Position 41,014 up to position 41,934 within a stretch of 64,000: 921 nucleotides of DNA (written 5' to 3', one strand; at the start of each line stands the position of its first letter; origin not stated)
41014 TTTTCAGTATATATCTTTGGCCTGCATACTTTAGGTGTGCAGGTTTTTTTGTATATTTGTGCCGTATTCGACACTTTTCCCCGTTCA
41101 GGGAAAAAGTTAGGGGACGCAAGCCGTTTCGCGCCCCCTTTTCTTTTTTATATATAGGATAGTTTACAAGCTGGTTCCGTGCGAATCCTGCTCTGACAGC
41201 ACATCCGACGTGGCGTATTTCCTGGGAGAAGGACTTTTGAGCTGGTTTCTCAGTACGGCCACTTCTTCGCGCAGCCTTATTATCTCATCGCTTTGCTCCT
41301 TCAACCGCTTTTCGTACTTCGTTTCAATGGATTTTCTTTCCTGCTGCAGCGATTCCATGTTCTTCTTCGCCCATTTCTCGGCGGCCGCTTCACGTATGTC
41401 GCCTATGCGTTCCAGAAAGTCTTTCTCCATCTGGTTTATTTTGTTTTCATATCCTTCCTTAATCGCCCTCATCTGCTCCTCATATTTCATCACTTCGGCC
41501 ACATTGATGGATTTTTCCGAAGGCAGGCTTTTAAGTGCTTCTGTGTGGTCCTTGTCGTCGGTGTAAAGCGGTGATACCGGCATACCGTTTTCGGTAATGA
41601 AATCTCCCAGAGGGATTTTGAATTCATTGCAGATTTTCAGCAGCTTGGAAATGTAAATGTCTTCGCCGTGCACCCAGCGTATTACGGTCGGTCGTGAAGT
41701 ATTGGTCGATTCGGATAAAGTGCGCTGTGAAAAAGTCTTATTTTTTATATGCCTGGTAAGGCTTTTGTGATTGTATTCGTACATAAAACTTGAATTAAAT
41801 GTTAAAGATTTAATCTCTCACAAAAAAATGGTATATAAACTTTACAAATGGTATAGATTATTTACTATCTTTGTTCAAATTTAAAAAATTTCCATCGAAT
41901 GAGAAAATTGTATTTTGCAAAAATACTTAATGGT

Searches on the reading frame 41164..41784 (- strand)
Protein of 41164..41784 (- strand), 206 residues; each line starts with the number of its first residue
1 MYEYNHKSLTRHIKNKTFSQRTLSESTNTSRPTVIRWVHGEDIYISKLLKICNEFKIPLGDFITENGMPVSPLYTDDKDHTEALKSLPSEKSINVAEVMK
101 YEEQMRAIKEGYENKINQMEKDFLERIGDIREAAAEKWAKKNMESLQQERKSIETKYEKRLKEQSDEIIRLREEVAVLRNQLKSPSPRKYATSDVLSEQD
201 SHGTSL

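Call 14: search_protein_families(library=pfam, proteins=[window:41164-41784:-], max_evalue=0.001)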
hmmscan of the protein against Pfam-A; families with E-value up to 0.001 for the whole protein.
window:41164-41784:- (206 aa): 2 families
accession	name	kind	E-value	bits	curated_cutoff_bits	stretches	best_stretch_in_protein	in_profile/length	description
PF13443.12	HTH_26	-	2.6e-07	31.2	22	1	13-63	6-58/63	Cro/C1-type HTH DNA-binding domain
PF12844.13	HTH_19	-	0.00072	19.9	30.2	0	13-67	8-63/64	Helix-turn-helix domain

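Call 15: search_protein_families(library=phrogs, proteins=[window:41164-41784:-], max_evalue=0.001)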
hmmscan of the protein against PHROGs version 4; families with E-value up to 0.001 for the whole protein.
window:41164-41784:- (206 aa): 3 families
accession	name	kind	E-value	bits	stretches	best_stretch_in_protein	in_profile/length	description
phrog_8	-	transcription regulation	1.9e-09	38.4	1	11-162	165-279/346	transcriptional regulator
phrog_2439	-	transcription regulation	6.2e-05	23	1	3-147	6-142/367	transcriptional regulator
phrog_4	-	transcription regulation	0.00013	22.1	1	9-72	141-201/400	transcriptional repressor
